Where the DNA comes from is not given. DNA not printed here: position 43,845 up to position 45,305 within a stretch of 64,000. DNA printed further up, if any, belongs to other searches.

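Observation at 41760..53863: D-amino-acid / peptide catabolic cluster in a thermophilic archaeon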

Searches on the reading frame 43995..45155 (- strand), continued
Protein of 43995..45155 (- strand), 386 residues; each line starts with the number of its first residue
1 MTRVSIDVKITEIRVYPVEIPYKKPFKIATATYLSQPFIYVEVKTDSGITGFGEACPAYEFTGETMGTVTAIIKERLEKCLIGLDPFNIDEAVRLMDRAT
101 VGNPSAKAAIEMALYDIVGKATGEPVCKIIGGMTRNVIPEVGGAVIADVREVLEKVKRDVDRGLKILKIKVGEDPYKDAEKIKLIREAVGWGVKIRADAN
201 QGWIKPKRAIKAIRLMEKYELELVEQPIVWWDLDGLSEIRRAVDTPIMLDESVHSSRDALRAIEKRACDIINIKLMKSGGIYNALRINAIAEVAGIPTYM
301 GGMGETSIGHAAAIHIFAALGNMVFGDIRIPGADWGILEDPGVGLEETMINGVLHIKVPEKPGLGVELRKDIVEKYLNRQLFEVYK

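Call 12: find_encoding_contigs(protein=P0003, flank=10000, max_places=2)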
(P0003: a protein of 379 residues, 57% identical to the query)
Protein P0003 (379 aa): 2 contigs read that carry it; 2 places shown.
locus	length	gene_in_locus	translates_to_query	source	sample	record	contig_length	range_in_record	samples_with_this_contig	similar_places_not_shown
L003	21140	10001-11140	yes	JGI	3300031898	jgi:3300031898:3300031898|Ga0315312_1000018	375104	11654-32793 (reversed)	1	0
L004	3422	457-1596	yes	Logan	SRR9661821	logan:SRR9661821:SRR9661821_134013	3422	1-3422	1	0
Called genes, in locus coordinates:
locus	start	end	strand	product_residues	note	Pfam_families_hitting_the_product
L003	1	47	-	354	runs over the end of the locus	PF00152:tRNA-synt_2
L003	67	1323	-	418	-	PF17244:CDC24_OB3 (faint), PF01336:tRNA_anti-codon (weak), PF16900:REPA_OB_2 (faint), PF01336:tRNA_anti-codon (weak)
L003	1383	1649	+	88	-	PF01998:DUF131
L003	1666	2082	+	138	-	PF01998:DUF131 (weak)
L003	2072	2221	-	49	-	-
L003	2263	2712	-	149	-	-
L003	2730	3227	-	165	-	PF00258:Flavodoxin_1, PF03358:FMN_red (weak), PF12724:Flavodoxin_5 (weak)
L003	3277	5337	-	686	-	PF04879:Molybdop_Fe4S4, PF00384:Molybdopterin, PF01568:Molydop_binding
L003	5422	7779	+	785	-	PF05048:NosD, PF13229:Beta_helix, PF05048:NosD, PF13229:Beta_helix, PF05048:NosD, PF13229:Beta_helix, PF05048:NosD, PF13229:Beta_helix, +1 more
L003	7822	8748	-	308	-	PF00296:Bac_luciferase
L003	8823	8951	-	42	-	-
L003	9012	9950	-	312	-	PF00890:FAD_binding_2 (faint), PF01266:DAO (faint), PF01946:Thi4 (weak), PF03486:HI0933_like (faint), PF07992:Pyr_redox_2, PF13434:Lys_Orn_oxgnase (faint), PF13738:Pyr_redox_3, PF00070:Pyr_redox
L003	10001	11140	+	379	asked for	PF02746:MR_MLE_N, PF13378:MR_MLE_C, PF26685:DUF8230_C (faint), PF07476:MAAL_C (weak)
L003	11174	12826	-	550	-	PF00144:Beta-lactamase, PF11954:DUF3471 (faint)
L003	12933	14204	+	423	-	PF04389:Peptidase_M28, PF05343:Peptidase_M42 (faint)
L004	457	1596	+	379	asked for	PF02746:MR_MLE_N, PF13378:MR_MLE_C, PF26685:DUF8230_C (faint), PF07476:MAAL_C (weak)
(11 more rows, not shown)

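Call 13: find_encoding_contigs(protein=P0038, flank=10000, max_places=2)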
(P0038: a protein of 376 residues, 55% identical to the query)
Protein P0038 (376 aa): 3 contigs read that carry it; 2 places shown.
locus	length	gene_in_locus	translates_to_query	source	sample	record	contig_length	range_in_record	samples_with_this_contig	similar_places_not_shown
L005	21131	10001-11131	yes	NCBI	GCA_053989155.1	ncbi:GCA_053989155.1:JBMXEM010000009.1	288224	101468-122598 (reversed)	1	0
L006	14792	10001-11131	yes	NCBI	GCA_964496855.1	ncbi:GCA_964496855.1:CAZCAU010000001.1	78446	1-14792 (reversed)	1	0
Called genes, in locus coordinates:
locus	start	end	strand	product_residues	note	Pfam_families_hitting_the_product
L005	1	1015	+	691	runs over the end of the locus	PF05362:Lon_C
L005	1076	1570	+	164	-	PF00293:NUDIX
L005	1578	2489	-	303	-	PF12804:NTP_transf_3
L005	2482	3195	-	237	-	PF02525:Flavodoxin_2, PF03358:FMN_red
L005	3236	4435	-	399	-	PF16575:CLP1_P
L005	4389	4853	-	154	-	-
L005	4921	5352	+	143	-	-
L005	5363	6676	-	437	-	PF01336:tRNA_anti-codon, PF00152:tRNA-synt_2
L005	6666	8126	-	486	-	PF02934:GatB_N, PF02637:GatB_Yqey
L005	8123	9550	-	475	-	PF01425:Amidase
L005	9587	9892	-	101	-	PF02686:GatC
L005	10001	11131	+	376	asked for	PF02746:MR_MLE_N, PF13378:MR_MLE_C, PF07476:MAAL_C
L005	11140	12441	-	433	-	PF04055:Radical_SAM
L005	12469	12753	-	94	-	PF02597:ThiS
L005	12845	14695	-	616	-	PF02730:AFOR_N, PF01314:AFOR_C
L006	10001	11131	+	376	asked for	PF02746:MR_MLE_N, PF13378:MR_MLE_C, PF07476:MAAL_C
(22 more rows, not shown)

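Call 50: find_related_loci(query=A3, collection=metagenome_contigs, flank=10000)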
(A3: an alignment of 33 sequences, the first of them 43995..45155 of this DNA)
Query A3 (386 aa) in metagenome_contigs; peptide patterns used: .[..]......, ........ (x = any residue, [..] = any of these).
178 stretches matched a pattern; 92 encode a relative of the query (tblastn E <= 1e-3); the best 80 are kept; 80 distinct loci.
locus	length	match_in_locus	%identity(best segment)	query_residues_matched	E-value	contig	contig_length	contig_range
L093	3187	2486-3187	99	1-234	2e-157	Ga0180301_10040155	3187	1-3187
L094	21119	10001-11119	57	8-380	7e-144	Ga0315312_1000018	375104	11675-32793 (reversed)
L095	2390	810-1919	57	8-377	1e-152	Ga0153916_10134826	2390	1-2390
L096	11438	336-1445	58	8-377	5e-143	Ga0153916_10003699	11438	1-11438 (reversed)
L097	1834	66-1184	55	8-380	9e-154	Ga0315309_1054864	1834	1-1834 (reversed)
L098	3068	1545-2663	55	8-380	7e-149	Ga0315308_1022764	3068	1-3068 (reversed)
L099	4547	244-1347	57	9-376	4e-143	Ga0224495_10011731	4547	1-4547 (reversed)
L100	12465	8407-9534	55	4-379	9e-141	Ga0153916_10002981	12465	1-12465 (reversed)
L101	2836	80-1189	55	8-377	3e-147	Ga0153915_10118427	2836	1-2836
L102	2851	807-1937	53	8-384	2e-146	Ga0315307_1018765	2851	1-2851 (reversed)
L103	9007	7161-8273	56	8-378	3e-139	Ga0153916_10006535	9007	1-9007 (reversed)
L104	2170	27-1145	54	8-380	2e-148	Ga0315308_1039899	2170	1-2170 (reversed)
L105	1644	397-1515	55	8-380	8e-151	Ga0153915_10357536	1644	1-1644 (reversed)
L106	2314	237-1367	55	5-382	1e-144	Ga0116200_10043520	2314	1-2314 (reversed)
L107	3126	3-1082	54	18-377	2e-141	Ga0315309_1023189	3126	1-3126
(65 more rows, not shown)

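Call 53: search_protein_families(library=pfam, proteins=[L096:1618-3444:+, L096:9088-11274:+, L096:3345-3926:+, L100:17-1123:+, L100:1153-3021:+, L100:3026-4468:-, L100:6265-7425:+, L100:7462-8307:+, L100:5247-6164:-, L100:4586-5236:+], max_evalue=0.00001)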
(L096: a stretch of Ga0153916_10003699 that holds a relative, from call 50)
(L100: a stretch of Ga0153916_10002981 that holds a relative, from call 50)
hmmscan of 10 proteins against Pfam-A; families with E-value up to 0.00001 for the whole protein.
L096:1618-3444:+ (608 aa): 0 families

L096:9088-11274:+ (728 aa): 1 family
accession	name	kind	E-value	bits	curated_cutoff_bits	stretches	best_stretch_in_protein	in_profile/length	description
PF00496.27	SBP_bac_5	-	6.4e-32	111.5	32.4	2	36-315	147-358/368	Bacterial extracellular solute-binding proteins, family 5 Middle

L096:3345-3926:+ (193 aa): 0 families

L100:17-1123:+ (368 aa): 1 family
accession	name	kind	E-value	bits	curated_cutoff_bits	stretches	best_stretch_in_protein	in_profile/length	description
PF06253.16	MTTB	-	1.6e-75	254.5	25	1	4-365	133-494/500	Trimethylamine methyltransferase (MTTB)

L100:1153-3021:+ (622 aa): 4 families
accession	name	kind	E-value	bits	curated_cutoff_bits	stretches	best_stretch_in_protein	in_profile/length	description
PF14574.11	RACo_C_ter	-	2.5e-95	318.9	27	1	360-618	2-260/261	C-terminal domain of RACo the ASKHA domain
PF17651.6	Raco_middle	-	7.7e-57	191.9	26.8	1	195-356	1-162/163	RACo middle region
PF17650.6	RACo_linker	-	1e-26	93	26.2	1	106-191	2-85/86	RACo linker region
PF00111.32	Fer2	-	1.8e-07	31.4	21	1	6-83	4-77/77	2Fe-2S iron-sulfur cluster binding domain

L100:3026-4468:- (480 aa): 1 family
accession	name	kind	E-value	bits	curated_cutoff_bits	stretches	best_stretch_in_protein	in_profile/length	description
PF06253.16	MTTB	-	2.8e-102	342.8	25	1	9-470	31-491/500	Trimethylamine methyltransferase (MTTB)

L100:6265-7425:+ (386 aa): 3 families
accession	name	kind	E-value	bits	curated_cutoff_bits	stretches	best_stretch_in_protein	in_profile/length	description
PF16653.10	Sacchrp_dh_C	-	3.9e-45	155.5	31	1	128-374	1-263/265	Saccharopine dehydrogenase C-terminal domain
PF03435.24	Sacchrp_dh_NADP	-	3.6e-21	76.3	25.1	1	6-124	1-129/129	Saccharopine dehydrogenase NADP binding domain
PF01408.29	GFO_IDH_MocA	-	4.6e-06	27.7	24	1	4-98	1-88/120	Oxidoreductase family, NAD-binding Rossmann fold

L100:7462-8307:+ (281 aa): 1 family
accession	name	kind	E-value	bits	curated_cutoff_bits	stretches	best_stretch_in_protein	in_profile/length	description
PF05853.18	BKACE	-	1.6e-96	323.3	24.8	1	5-274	1-274/274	beta-keto acid cleavage enzyme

L100:5247-6164:- (305 aa): 1 family
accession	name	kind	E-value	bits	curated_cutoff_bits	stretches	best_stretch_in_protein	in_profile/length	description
PF02007.24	MtrH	-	1.2e-71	241.8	22.8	1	12-288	2-291/299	Tetrahydromethanopterin S-methyltransferase MtrH subunit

L100:4586-5236:+ (216 aa): 2 families
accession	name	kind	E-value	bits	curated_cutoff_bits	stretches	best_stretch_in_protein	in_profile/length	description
PF02310.24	B12-binding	-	2.5e-30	105.2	32.1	1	92-205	1-120/121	B12 binding domain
PF02607.22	B12-binding_2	-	1.9e-12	47.7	23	1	9-74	6-71/74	B12 binding domain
